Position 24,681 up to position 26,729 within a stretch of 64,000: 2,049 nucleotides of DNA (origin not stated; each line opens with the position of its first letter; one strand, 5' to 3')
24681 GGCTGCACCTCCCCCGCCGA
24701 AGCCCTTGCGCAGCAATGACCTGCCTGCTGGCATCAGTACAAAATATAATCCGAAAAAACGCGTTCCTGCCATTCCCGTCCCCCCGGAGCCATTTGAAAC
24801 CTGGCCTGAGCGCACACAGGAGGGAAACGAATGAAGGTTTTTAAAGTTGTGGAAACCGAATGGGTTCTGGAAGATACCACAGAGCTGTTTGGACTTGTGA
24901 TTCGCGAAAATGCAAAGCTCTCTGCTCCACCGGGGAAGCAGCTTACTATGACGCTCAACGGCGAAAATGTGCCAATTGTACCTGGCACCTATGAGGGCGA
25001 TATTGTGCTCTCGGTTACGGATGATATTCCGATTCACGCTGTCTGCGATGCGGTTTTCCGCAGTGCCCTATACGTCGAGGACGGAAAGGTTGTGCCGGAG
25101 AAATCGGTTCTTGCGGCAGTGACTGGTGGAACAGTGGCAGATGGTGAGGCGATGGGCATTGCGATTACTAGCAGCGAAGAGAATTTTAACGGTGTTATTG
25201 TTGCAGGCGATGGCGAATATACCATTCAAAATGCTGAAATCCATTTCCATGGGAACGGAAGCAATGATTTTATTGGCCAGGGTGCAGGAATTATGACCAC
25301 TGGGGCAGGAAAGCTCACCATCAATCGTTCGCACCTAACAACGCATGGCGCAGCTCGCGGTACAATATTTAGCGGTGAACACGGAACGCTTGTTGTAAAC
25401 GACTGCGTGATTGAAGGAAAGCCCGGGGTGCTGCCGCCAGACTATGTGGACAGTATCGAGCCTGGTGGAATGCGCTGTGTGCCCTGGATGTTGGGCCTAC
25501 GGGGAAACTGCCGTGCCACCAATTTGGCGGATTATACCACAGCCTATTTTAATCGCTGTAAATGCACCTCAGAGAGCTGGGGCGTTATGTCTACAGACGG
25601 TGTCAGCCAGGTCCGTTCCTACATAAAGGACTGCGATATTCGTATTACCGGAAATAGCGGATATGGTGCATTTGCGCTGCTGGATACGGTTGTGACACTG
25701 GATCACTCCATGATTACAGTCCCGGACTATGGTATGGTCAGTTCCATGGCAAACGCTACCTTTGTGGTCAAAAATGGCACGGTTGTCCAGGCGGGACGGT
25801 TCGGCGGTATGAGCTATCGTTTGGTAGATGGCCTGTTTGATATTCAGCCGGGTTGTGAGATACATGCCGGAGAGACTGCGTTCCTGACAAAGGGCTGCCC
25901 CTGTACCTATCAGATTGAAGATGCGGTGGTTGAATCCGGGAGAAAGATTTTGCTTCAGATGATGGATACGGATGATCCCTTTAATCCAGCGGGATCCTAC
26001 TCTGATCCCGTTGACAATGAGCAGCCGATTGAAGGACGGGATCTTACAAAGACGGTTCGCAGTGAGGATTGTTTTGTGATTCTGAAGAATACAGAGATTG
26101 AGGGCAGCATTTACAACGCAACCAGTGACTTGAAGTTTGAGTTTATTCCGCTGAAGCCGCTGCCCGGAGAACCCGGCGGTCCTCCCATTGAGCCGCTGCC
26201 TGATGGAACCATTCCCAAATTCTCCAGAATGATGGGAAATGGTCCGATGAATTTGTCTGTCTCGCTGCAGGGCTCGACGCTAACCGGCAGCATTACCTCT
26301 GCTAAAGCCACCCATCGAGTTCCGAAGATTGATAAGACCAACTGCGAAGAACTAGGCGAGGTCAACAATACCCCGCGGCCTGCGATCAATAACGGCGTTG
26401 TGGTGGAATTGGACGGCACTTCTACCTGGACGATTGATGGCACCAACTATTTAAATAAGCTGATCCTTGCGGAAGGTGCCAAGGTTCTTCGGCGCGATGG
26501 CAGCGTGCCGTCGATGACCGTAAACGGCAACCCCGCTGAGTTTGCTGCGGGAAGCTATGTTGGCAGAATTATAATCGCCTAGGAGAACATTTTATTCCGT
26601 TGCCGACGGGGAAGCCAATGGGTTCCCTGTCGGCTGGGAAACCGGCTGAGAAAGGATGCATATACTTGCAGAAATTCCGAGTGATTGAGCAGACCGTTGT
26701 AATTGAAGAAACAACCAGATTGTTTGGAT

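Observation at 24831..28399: Tandem paralogous ~590-aa cytoplasmic repeat proteins of unknown function at the end of a reductase/dehydratase-like operon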

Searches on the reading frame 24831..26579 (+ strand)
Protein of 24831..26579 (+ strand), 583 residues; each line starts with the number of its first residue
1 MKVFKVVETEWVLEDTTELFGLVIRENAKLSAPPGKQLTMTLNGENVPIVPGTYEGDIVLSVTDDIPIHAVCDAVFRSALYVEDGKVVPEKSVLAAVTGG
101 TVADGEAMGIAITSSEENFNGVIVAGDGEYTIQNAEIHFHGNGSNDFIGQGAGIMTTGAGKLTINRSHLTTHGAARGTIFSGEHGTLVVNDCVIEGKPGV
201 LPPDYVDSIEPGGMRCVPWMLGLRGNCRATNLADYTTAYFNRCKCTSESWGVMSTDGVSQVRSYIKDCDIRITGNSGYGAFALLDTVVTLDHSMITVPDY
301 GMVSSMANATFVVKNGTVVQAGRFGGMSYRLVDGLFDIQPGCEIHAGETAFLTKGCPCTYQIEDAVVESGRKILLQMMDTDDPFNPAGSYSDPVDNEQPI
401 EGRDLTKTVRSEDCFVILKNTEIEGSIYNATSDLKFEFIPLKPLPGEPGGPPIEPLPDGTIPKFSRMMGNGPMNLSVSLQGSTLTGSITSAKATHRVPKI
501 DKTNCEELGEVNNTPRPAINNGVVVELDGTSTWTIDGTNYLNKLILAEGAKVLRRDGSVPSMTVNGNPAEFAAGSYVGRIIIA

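Call 4: search_protein_families(library=pfam, proteins=[window:24831-26579:+], max_evalue=0.1)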
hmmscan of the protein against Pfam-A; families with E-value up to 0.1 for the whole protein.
window:24831-26579:+ (583 aa): 2 families
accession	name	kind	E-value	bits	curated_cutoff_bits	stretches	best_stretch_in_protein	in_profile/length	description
PF13229.12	Beta_helix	-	0.0046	17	25.9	1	118-195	22-89/158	Right handed beta helix region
PF06438.17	HasA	-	0.042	13.9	26.3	0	98-153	48-100/206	Heme-binding protein A (HasA)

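Call 5: search_protein_families(library=ncbifam, proteins=[window:24831-26579:+], max_evalue=0.1)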
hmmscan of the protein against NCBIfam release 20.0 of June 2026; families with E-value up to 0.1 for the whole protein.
window:24831-26579:+ (583 aa): 0 families

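Call 6: search_solved_structures(query=window:24831-26579:+, max_evalue=10)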
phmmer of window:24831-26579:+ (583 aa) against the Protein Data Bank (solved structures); distinct sequences matched with E-value up to 10: 0.

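Call 11: find_homologous_proteins(query=window:24831-26579:+, max_evalue=0.001)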
Query window:24831-26579:+ (583 aa): 191 proteins with E <= 0.001 among 8000 candidates; the best 120 are listed.
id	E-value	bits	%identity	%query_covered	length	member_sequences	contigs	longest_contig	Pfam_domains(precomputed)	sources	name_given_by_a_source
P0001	0.0e+0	1173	87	100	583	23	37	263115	-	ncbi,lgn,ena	-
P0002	0.0e+0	1135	100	85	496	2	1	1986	-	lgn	-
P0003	0.0e+0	1014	74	100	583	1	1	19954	-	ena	-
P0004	4.9e-297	1004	74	100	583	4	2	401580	-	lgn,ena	-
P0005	1.0e-274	931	70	100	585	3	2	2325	-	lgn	-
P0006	1.2e-274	930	69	99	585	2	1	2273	PF13229.13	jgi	jgi:hypothetical protein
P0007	9.3e-246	835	62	100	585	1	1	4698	-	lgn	-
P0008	9.6e-161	554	46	100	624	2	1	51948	-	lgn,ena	-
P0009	8.9e-157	541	45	100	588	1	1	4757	-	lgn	-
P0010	5.5e-155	535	44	100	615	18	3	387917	-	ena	-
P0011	4.2e-154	532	44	100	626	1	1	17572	-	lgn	-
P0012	4.2e-154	532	45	100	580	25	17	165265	PF13229.13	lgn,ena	-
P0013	1.2e-153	531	44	100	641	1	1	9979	-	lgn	-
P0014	1.1e-150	521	44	100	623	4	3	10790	-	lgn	-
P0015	2.1e-150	520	43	99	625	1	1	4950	-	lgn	-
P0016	8.8e-150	518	44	100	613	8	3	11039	PF13229.13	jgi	jgi:hypothetical protein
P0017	1.0e-149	518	44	100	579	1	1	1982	PF13229.13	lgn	-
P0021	2.1e-148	514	44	100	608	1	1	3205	PF13229.13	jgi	jgi:hypothetical protein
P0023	1.7e-147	511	44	100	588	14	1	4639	PF13229.13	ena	-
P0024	5.6e-147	509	44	100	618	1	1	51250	-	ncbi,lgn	-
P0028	3.9e-146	506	44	100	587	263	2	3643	PF13229.13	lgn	-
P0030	7.5e-146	505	43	100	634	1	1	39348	-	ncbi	-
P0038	1.0e-142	495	44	100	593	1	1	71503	-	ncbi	-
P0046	3.0e-139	483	42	100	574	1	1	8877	PF13229.13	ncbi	-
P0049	4.0e-138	480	42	100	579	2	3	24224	PF13229.13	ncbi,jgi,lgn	ncbi:MAG: hypothetical protein ACOX7I_06495 [Oscillospiraceae bacterium]|jgi:hypothetical protein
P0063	4.4e-131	456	41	100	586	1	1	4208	PF13229.13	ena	-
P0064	2.1e-125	438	39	100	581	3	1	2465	PF13229.13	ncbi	-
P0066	9.6e-123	429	44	81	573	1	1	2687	PF13229.13,PF01979.27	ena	-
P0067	5.9e-121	423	49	74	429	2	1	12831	PF13229.13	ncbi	-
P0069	8.7e-119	416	37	99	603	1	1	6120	PF13229.13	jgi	jgi:hypothetical protein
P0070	1.5e-118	415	38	98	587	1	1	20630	PF13229.13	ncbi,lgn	-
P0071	1.8e-118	415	45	77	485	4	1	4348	PF13229.13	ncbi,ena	-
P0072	1.6e-113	398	40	91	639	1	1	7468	PF03479.21,PF13229.13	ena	-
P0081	2.5e-95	338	38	98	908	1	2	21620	PF13229.13,PF26061.1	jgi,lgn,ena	-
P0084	2.8e-93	332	35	99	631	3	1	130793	-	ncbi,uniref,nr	ncbi:hypothetical protein [Clostridium caldaquaticum]|uniref:hypothetical protein n=1 Tax=Clostridiu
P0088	2.0e-91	325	34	99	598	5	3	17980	PF13229.13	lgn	-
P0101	5.0e-86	308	42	65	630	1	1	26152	PF13229.13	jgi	jgi:hypothetical protein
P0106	2.1e-85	306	35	99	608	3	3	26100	PF13229.13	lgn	-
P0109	3.4e-83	298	36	98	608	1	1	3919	PF13229.13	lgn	-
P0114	4.6e-82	295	40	64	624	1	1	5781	PF13229.13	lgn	-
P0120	1.1e-80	290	32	98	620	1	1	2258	PF13229.13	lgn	-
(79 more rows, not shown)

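Call 15: find_encoding_contigs(protein=P0004, flank=10000, max_places=3)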
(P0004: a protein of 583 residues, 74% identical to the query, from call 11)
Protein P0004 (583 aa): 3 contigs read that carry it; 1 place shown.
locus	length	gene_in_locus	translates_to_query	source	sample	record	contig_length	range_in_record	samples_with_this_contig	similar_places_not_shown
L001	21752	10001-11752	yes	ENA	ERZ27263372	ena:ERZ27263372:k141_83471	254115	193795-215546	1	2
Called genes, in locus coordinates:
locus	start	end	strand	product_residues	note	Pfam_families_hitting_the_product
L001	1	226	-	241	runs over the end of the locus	PF09359:VTC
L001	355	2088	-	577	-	-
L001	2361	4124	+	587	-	-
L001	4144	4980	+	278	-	PF13577:SnoaL_4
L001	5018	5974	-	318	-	PF00126:HTH_1, PF03466:LysR_substrate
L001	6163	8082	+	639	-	PF00724:Oxidored_FMN, PF00890:FAD_binding_2, PF03486:HI0933_like, PF07992:Pyr_redox_2, PF12831:FAD_oxidored, PF13450:NAD_binding_8, PF13738:Pyr_redox_3, PF00070:Pyr_redox, +5 more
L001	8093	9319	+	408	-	PF07690:MFS_1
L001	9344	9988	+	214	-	PF13577:SnoaL_4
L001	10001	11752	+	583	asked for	-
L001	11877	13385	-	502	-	-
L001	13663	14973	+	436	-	PF01522:Polysacc_deac_1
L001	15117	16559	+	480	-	-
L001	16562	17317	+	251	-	PF03883:H2O2_YaaD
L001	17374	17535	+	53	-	-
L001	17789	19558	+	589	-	PF01547:SBP_bac_1 (weak)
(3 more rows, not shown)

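Call 16: find_encoding_contigs(protein=P0012, flank=8000, max_places=3)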
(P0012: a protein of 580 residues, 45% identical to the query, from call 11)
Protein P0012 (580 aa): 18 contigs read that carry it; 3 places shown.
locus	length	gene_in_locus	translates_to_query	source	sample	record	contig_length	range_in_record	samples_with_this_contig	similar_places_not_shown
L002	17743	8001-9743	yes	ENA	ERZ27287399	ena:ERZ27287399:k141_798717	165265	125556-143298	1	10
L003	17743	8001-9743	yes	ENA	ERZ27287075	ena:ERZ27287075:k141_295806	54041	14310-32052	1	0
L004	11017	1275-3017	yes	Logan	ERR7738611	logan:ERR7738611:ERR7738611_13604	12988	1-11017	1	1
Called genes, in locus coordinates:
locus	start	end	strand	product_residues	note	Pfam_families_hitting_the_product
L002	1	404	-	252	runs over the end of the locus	PF14393:DUF4422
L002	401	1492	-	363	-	PF13450:NAD_binding_8, PF01593:Amino_oxidase (weak), PF03275:GLF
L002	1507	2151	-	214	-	PF02397:Bac_transf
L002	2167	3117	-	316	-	PF00483:NTP_transferase, PF12804:NTP_transf_3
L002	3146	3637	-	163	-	PF00383:dCMP_cyt_deam_1, PF14437:MafB19-deam, PF14439:Bd3614-deam (faint)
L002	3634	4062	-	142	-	PF04138:GtrA_DPMS_TM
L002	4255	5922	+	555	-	PF09972:DUF2207, PF20990:DUF2207_C (weak)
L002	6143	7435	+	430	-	PF00275:EPSP_synthase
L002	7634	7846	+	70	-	PF00313:CSD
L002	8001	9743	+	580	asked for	PF13229:Beta_helix (faint)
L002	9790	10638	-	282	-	PF02811:PHP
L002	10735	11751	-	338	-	PF00106:adh_short, PF01073:3Beta_HSD, PF01370:Epimerase, PF02719:Polysacc_synt_2, PF04321:RmlD_sub_bind, PF08659:KR, PF16363:GDP_Man_Dehyd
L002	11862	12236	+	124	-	-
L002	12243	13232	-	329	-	PF01695:IstB_IS21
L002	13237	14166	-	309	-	PF07261:DnaB_2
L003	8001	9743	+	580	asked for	PF13229:Beta_helix (faint)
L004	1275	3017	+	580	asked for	PF13229:Beta_helix (faint)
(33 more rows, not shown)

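Call 17: find_encoding_contigs(protein=P0010, flank=8000, max_places=3)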
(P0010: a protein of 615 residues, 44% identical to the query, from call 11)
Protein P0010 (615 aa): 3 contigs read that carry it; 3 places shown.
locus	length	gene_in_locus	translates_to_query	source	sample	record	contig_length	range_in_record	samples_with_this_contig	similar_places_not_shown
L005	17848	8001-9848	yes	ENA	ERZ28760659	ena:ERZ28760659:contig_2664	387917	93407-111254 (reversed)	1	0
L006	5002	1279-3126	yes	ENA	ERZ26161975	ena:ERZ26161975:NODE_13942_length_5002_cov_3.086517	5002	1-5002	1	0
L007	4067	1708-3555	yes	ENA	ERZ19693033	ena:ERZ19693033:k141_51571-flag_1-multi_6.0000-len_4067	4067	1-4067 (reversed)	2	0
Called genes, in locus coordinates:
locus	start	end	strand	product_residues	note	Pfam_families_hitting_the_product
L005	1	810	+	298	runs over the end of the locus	-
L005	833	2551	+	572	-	PF13416:SBP_bac_8 (weak)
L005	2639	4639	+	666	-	PF00724:Oxidored_FMN (weak), PF00890:FAD_binding_2 (weak), PF01266:DAO, PF03486:HI0933_like (weak), PF07992:Pyr_redox_2, PF12831:FAD_oxidored, PF13450:NAD_binding_8, PF13738:Pyr_redox_3, +3 more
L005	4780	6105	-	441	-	PF17853:GGDEF_2 (weak), PF12833:HTH_18, PF00165:HTH_AraC (weak)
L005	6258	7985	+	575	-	PF01547:SBP_bac_1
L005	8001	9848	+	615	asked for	-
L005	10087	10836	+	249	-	PF12838:Fer4_7 (faint), PF13484:Fer4_16 (faint), PF14697:Fer4_21 (faint), PF00037:Fer4 (weak), PF13187:Fer4_9 (weak)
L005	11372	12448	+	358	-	PF01903:CbiX (faint), PF06180:CbiK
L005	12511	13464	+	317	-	-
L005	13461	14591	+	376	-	PF01497:Peripla_BP_2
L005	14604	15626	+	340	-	PF01032:FecCD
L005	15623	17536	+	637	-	PF00005:ABC_tran, PF13304:AAA_21 (faint), PF01888:CbiD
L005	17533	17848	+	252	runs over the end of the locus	PF00590:TP_methylase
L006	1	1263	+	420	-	?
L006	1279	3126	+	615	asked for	-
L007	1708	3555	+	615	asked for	-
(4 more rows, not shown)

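Call 22: predict_structure(alignment_id=A1)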
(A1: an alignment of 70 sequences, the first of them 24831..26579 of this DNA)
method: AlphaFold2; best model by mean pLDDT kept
length: 583 residues; sequences in the alignment: 70
mean_pLDDT: 93.8   pTM: 0.91
mean pLDDT of the five models: 93.8, 93.3, 93.2, 93.1, 92.8
residues with pLDDT >= 90: 518; 70-90: 30; 50-70: 17; < 50: 18
segments of 3 or more residues with pLDDT < 50: 444-454, 462-467
pLDDT, mean of each block of 10 residues (from residue 1): 90 97 97 97 98 98 95 94 98 98 98 97 97 98 94 96 99 96 97 98 91 91 96 98 98 95 99 98 98 99 96 99 97 96 99 96 99 97 87 93 96 97 98 76 45 50 49 96 99 96 96 98 99 98 99 97 98 98 98
secondary structure, 60 per line:
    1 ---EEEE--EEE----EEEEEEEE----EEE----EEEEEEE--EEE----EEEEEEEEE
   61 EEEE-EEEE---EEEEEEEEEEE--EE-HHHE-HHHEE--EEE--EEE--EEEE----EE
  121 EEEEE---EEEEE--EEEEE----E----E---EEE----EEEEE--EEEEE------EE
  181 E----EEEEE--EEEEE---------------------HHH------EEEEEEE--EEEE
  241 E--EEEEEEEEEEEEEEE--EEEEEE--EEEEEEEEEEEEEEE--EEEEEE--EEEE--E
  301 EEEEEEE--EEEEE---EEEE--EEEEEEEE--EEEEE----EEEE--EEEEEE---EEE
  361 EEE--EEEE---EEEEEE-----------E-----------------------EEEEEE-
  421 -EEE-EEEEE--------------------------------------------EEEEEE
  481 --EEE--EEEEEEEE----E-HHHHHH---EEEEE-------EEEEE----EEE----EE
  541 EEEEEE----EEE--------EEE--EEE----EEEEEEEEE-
elements in order: E4-7 E10-12 E17-24 E29-31 E36-42 E45-47 E52-64 E66-69 E73-83 E101-103 E106-108 E111-114 E119-125 E129-133 E136-140 E154-156 E161-165 E168-172 E179-181 E186-190 E193-197 E228-234 E237-241 E244-258 E261-266 E269-283 E286-291 E294-297 E300-307 E310-314 E318-321 E324-331 E334-338 E343-346 E349-354 E358-363 E366-369 E373-378 E414-419 E422-424 E426-430 E475-480 E483-485 E488-495 H502-507 E511-515 E523-527 E532-534 E539-546 E551-553 E562-564 E567-569 E574-582

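Call 24: fold_search(model_id=the predicted structure, library=pdb)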
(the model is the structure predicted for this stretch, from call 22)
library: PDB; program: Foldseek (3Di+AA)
matches with E <= 10: 280; with E <= 0.001: 3
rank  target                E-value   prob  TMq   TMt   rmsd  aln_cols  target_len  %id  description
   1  7xzc_B                2.9e-04  1.00  0.25  0.32  11.7       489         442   11  Mutant (R240A) of the N-terminal domain of fucoidan lyase FdlA (released 2022-09-28)
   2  2iou_G                6.5e-04  1.00  0.33  0.37  14.9       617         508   12  Major Tropism Determinant P1 (Mtd-P1) Variant Complexed with Bordetella brochiseptica Virulence Factor Pertactin extra (released 2007-10-23)
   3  7xz7_A                9.6e-04  0.91  0.22  0.27  13.7       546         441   10  Mutant (D137A) of the N-terminal domain of fucoidan lyase FdlA (released 2022-09-28)
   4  7xz9_A                1.1e-03  0.95  0.23  0.29  12.8       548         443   10  Mutant (E236A) of the N-terminal domain of fucoidan lyase FdlA (released 2022-09-28)
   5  7xzc_A                1.4e-03  0.99  0.28  0.34  11.9       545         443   12  Mutant (R240A) of the N-terminal domain of fucoidan lyase FdlA (released 2022-09-28)
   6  7xzd_B                1.6e-03  0.97  0.25  0.31  12.6       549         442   10  Mutant (F179A) of the N-terminal domain of fucoidan lyase FdlA (released 2022-09-28)
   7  7xzf_A                1.8e-03  0.98  0.27  0.33  12.9       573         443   11  Wild type of the N-terminal domain of fucoidan lyase FdlA (released 2022-09-28)
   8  1dab                  2.5e-03  1.00  0.33  0.35  11.8       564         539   10  The Structure of Bordetella Pertussis Virulence Factor P.69 Pertactin (released 1999-12-15)
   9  7xze_A                3.9e-03  0.87  0.24  0.30  13.5       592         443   10  Mutant (H176A) of the N-terminal domain of fucoidan lyase FdlA (released 2022-09-28)
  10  7xza_A                4.2e-03  0.97  0.28  0.35  11.4       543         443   11  Mutant (Y242F) of the N-terminal domain of fucoidan lyase FdlA (released 2022-09-28)
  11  7xz8                  4.5e-03  0.57  0.19  0.24  14.5       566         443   11  Mutant (K141A) of the N-terminal domain of fucoidan lyase FdlA (released 2022-09-28)
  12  8ikw_B                6.5e-03  0.98  0.23  0.35   9.6       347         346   10  A complex structure of PGIP-PG (released 2024-02-07)
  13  4xkv                  7.6e-03  0.85  0.27  0.27  12.3       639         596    8  Tailspike protein mutant D339N of E. coli bacteriophage HK620 (released 2016-01-20)
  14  6a40_A                7.6e-03  0.47  0.19  0.21  16.1       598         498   11  complex structure of Alginate lyase AlyF-OU02 with G4 (released 2019-05-01)
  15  6k0v_A                8.3e-03  0.72  0.23  0.23  15.1       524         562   10  Catalytic domain of GH87 alpha-1,3-glucanase D1069A in complex with tetrasaccharides (released 2019-12-25)
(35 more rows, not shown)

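Call 25: search_solved_structures(query=A1, max_evalue=10)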
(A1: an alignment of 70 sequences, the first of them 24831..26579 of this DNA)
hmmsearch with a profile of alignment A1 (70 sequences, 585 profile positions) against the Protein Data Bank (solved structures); distinct sequences matched with E-value up to 10: 3.
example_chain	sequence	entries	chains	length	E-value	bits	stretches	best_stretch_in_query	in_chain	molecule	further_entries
1qso_A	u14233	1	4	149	0.13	13.8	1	521-569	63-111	HPA2 HISTONE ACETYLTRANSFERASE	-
1qsm_A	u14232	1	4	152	0.13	13.7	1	521-569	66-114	HPA2 HISTONE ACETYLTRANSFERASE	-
3hkz_Y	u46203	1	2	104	1.9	9.9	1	380-470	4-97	DNA-directed RNA polymerase subunit 13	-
